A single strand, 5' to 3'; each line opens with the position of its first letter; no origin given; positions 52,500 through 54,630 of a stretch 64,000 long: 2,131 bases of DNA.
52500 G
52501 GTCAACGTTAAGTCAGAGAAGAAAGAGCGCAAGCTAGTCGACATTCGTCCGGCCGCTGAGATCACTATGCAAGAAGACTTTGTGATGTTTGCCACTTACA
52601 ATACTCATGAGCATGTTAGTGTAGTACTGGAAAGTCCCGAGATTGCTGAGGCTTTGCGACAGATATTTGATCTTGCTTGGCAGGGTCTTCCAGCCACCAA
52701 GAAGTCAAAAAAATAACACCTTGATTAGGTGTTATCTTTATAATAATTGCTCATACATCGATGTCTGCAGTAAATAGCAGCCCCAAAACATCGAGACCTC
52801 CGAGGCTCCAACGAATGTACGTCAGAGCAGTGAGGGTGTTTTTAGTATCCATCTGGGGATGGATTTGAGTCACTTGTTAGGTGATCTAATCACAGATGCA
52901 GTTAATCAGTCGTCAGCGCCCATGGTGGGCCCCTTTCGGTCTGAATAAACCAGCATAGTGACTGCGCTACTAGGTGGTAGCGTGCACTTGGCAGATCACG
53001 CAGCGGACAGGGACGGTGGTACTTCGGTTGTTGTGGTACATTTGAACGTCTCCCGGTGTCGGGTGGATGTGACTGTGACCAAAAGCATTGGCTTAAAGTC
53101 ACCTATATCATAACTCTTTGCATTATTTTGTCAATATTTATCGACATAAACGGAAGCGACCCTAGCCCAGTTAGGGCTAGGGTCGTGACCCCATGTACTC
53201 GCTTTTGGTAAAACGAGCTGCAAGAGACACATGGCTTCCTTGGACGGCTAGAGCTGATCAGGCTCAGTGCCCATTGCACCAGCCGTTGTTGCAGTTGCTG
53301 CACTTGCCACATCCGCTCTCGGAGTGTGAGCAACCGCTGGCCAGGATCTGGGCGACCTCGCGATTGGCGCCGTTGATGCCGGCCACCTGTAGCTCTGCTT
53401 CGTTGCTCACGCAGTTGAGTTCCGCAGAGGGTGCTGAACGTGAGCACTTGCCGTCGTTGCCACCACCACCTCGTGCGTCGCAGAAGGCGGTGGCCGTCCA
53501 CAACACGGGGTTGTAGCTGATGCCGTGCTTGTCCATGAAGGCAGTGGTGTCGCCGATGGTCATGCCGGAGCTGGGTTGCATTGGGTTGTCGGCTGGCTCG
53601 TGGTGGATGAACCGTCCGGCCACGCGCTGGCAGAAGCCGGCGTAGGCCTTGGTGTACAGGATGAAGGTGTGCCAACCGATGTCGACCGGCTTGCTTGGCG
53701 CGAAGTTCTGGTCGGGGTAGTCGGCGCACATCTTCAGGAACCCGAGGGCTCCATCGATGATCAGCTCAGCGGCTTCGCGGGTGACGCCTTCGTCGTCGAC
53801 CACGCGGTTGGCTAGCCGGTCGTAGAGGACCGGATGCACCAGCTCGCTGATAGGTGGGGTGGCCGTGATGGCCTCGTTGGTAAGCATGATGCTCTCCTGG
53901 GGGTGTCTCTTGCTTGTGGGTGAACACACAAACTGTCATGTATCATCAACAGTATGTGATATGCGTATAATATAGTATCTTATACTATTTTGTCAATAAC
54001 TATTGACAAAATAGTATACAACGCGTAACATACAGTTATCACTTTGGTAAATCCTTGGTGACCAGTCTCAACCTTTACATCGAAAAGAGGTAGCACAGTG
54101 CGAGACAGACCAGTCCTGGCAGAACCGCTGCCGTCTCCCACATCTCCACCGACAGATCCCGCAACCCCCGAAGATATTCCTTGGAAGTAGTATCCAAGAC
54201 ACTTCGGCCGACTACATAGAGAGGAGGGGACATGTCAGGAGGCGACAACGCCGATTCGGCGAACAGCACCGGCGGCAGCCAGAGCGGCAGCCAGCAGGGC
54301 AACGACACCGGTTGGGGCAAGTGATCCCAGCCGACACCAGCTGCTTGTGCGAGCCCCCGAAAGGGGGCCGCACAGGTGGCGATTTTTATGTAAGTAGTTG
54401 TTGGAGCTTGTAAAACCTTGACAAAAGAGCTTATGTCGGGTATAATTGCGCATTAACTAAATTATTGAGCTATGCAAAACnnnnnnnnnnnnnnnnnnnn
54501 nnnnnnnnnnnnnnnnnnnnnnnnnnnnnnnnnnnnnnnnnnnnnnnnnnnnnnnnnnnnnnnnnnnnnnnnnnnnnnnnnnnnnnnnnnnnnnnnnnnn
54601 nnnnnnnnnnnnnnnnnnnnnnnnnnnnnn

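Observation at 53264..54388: Divergent promoter pair sharing a perfect 38-bp palindromic operator, flanked by a Cys-rich protein and two 30-aa peptide ORFs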

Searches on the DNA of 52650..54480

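Call 24: search_rna_families(source=window, start=52650, end=54480, threshold=evalue, max_evalue=10, show_alignments=2)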
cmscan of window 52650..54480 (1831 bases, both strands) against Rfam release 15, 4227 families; matches with E-value up to 10: 6.
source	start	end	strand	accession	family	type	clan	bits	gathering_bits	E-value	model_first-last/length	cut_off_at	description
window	53978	54021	-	RF04228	MIR6140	Gene; miRNA;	-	24.5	140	0.1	1-165/165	no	MIR6140 microRNA precursor family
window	53973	54024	-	RF04276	MIR4371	Gene; miRNA;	CL00144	17.2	110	1.8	1-158/158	no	MIR4371 microRNA precursor family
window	53673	53737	+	RF00505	RydC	Gene; sRNA;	-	16.9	48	6.5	1-64/64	no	RydC RNA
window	53980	54021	+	RF04127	MIR8007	Gene; miRNA;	-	15.7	195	6.1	1-226/226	no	MIR8007 microRNA precursor family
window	52888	52963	-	RF02473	GlsR4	Gene; snRNA; snoRNA; CD-box;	-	14.8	70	9.7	1-61/61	no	Small nucleolar RNA GlsR4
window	54300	54389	+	RF02353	BjrC68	Gene; sRNA;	-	14.6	39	1.5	1-82/82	no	Bradyrhizobiaceae sRNA BjrC68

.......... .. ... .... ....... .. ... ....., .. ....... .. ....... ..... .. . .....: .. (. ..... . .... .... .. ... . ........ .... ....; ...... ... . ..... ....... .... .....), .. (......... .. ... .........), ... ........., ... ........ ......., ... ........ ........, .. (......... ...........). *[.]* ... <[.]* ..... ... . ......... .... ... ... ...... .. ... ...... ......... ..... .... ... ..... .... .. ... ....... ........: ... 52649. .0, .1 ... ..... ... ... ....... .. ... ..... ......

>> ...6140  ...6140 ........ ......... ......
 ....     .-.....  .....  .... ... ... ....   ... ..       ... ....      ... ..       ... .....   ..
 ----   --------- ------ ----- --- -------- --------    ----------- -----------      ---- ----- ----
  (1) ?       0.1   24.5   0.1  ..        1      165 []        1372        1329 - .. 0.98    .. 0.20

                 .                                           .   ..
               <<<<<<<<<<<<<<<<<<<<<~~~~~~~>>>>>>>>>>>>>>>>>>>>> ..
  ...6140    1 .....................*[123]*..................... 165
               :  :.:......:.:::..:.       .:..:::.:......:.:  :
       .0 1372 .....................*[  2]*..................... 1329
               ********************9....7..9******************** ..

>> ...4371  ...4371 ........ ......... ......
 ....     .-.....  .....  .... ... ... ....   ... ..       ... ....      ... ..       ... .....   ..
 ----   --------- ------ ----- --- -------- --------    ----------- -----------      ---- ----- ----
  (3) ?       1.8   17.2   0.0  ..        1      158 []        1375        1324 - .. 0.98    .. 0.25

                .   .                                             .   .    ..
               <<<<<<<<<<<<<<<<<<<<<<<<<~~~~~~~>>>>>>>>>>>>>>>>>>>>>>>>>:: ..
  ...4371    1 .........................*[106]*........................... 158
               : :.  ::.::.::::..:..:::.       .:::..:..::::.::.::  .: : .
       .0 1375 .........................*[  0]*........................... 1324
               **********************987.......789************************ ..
